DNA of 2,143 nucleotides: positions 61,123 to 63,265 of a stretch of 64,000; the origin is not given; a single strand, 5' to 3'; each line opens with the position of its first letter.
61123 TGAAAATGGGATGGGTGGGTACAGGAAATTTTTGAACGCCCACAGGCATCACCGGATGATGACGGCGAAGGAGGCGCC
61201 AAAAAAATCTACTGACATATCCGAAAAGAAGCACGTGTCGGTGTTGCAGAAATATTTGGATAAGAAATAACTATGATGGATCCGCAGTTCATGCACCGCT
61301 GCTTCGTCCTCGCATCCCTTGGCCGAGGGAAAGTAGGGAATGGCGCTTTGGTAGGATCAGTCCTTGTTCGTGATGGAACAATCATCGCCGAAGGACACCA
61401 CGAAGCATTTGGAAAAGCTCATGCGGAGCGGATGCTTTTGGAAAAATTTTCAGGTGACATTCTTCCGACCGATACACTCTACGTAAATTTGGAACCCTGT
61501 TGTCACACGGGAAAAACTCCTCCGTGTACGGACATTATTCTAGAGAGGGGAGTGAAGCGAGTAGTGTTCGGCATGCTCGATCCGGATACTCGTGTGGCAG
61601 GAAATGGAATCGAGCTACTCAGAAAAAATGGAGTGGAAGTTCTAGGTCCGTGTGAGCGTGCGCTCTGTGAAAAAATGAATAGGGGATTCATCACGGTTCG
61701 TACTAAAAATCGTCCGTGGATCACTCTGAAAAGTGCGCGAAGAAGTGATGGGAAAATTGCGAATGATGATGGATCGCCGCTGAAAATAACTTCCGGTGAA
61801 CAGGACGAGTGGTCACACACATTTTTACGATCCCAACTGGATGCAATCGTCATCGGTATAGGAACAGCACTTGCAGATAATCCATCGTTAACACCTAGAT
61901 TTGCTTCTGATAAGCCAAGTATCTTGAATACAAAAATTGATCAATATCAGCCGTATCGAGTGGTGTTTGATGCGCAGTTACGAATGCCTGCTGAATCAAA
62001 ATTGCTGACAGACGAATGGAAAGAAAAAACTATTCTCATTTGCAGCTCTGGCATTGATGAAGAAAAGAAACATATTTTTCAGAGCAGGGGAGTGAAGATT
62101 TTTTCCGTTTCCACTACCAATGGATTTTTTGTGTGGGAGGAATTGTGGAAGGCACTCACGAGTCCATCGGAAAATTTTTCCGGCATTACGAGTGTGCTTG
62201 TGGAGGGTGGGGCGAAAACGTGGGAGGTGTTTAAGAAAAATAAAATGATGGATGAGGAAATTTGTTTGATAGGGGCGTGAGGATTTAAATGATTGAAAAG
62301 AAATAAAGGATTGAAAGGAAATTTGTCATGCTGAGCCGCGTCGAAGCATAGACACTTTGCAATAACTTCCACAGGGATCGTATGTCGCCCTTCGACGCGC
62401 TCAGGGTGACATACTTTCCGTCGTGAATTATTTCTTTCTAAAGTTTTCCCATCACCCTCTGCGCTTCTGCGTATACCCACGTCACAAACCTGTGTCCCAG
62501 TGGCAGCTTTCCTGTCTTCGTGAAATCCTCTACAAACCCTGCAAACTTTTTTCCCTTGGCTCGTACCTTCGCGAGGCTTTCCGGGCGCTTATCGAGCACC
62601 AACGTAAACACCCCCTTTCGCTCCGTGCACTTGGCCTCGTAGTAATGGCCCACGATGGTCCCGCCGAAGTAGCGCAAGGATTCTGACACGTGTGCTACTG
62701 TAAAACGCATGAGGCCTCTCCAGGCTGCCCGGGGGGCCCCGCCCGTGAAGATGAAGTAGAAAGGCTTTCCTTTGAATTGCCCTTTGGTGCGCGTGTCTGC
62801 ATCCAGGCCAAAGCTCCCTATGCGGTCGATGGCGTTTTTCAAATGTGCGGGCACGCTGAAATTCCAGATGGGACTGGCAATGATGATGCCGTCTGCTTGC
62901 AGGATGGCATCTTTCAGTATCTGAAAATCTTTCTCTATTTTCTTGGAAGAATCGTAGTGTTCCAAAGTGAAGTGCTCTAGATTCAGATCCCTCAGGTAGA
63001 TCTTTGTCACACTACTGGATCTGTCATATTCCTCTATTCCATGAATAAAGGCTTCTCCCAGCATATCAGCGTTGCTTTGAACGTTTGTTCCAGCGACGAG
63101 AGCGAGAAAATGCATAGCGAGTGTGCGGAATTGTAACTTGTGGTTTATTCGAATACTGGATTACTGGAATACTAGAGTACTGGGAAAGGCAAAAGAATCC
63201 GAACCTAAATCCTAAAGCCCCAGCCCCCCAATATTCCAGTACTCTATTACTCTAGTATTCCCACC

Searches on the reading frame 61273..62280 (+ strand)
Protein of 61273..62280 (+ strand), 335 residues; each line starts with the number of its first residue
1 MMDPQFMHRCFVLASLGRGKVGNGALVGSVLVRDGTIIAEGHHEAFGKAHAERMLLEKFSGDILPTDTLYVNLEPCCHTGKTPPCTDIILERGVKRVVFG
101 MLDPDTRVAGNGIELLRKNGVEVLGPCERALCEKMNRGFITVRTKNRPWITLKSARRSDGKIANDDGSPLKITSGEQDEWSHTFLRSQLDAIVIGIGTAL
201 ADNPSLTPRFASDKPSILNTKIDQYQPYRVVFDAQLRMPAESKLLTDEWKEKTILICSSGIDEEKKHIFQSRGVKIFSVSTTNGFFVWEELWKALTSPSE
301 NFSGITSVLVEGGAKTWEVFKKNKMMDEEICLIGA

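Call 42: search_protein_families(library=pfam, proteins=[window:61273-62280:+], max_evalue=0.00001)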
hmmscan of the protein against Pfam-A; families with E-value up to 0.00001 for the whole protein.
window:61273-62280:+ (335 aa): 4 families
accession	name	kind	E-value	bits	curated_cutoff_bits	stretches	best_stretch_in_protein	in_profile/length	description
PF01872.23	RibD_C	-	1.7e-23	83.9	24.1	1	148-333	1-160/197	RibD C-terminal domain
PF00383.29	dCMP_cyt_deam_1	-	2.3e-13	50.3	25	1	4-101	5-102/102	Cytidine and deoxycytidylate deaminase zinc-binding region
PF14437.12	MafB19-deam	-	7.1e-07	29.7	27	1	26-117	24-117/142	MafB19-like deaminase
PF18785.7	Inv-AAD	-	1.9e-06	28.2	26.5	0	34-124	9-115/129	Invertebrate-AID/APOBEC-deaminase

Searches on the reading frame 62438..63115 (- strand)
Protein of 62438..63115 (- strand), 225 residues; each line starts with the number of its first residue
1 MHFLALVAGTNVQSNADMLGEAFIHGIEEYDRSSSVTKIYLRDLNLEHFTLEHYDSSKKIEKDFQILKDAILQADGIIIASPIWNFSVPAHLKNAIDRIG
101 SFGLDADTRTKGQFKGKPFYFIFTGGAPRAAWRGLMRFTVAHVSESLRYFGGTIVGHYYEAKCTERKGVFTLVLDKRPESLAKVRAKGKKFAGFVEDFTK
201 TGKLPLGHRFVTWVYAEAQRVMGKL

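Call 42: search_protein_families(library=pfam, proteins=[window:62438-63115:-], max_evalue=0.00001)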
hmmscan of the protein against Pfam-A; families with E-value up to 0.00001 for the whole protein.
window:62438-63115:- (225 aa): 2 families
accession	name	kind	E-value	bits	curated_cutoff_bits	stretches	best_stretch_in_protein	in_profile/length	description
PF02525.22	Flavodoxin_2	-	7.6e-21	75.2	27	1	1-157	1-172/198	Flavodoxin-like fold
PF03358.20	FMN_red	-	2.4e-20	73.1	24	1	1-131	1-121/152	NADPH-dependent FMN reductase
